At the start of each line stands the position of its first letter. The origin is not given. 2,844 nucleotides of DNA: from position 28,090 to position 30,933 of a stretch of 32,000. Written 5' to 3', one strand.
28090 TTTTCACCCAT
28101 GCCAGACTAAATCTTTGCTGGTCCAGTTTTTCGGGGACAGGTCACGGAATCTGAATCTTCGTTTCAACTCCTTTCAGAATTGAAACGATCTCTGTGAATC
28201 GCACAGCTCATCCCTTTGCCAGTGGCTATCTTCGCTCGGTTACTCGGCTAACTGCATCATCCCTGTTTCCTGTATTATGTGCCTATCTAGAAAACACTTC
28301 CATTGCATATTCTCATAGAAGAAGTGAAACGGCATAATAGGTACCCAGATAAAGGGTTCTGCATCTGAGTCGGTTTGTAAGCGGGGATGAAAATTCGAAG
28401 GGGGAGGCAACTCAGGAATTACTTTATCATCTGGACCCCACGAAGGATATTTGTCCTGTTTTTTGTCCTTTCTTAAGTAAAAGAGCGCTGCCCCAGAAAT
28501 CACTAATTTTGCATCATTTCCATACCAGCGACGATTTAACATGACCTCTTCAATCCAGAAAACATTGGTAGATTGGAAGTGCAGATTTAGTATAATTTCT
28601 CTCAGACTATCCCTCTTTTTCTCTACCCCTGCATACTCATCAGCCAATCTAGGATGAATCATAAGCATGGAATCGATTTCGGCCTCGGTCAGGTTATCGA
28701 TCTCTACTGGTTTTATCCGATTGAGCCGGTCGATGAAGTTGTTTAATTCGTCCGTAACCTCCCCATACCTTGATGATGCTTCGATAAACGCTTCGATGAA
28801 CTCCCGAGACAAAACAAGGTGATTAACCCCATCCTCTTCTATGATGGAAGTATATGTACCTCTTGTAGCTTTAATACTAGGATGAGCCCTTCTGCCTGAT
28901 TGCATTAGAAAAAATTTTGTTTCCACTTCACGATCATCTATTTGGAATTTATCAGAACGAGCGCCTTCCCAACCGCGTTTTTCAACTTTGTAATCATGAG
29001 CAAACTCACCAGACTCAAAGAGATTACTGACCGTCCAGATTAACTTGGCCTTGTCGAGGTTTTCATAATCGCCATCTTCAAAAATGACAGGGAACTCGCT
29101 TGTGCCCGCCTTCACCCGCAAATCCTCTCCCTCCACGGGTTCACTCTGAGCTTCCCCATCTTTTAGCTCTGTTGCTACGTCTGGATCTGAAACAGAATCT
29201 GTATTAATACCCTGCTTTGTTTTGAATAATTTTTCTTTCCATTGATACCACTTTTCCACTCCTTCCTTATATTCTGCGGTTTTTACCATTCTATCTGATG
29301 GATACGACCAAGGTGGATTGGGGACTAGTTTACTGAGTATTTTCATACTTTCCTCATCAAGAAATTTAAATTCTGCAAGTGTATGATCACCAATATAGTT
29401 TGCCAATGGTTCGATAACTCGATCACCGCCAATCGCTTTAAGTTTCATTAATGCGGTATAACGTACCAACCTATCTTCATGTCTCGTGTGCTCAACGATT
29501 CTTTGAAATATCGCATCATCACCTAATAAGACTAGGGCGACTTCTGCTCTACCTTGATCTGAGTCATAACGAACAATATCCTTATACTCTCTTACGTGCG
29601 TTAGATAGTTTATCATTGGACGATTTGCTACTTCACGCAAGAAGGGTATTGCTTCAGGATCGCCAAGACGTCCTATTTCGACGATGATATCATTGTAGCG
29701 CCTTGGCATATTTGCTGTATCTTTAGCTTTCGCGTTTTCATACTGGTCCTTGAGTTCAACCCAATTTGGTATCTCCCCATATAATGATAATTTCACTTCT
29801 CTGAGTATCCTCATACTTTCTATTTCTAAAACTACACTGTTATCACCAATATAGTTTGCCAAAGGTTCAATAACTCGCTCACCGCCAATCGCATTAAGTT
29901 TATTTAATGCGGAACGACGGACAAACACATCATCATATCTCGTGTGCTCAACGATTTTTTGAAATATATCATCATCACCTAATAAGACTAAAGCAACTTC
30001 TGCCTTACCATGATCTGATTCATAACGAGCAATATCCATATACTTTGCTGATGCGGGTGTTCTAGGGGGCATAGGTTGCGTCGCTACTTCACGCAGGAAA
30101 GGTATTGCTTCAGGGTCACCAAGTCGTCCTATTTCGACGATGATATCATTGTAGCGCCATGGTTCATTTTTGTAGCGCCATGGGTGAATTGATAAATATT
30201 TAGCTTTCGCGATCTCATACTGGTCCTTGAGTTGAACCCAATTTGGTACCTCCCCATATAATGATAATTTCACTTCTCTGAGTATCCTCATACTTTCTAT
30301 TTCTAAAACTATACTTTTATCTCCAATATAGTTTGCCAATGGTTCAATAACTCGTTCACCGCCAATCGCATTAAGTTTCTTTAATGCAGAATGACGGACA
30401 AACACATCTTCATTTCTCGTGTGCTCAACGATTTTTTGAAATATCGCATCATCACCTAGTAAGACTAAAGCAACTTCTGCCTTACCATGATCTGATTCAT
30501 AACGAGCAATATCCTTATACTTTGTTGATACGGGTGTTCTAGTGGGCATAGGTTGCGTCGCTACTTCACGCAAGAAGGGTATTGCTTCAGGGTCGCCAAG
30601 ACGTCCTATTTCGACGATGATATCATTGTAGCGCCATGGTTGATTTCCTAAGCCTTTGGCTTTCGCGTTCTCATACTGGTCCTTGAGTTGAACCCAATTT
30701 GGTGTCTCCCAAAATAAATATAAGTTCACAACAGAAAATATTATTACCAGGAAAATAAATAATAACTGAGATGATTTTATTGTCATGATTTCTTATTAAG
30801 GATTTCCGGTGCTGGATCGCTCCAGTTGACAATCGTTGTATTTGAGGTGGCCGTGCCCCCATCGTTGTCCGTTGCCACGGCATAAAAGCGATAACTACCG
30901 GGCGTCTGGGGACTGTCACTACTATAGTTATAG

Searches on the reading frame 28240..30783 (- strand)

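Call 10: search_protein_families(library=pfam, proteins=[window:28240-30783:-], max_evalue=0.00001)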
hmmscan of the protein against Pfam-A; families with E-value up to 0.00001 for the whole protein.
window:28240-30783:- (847 aa): 2 families
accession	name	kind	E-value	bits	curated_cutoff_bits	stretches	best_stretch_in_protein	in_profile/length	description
PF13646.12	HEAT_2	-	1.9e-21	76.6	27.7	0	412-466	17-73/88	HEAT repeats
PF03130.22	HEAT_PBS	-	2e-19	68.3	20.9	0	129-152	1-24/27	PBS lyase HEAT-like repeat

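Call 74: search_protein_families(library=padloc, proteins=[window:28240-30783:-], max_evalue=0.001)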
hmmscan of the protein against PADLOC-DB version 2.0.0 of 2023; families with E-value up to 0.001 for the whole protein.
window:28240-30783:- (847 aa): 0 families
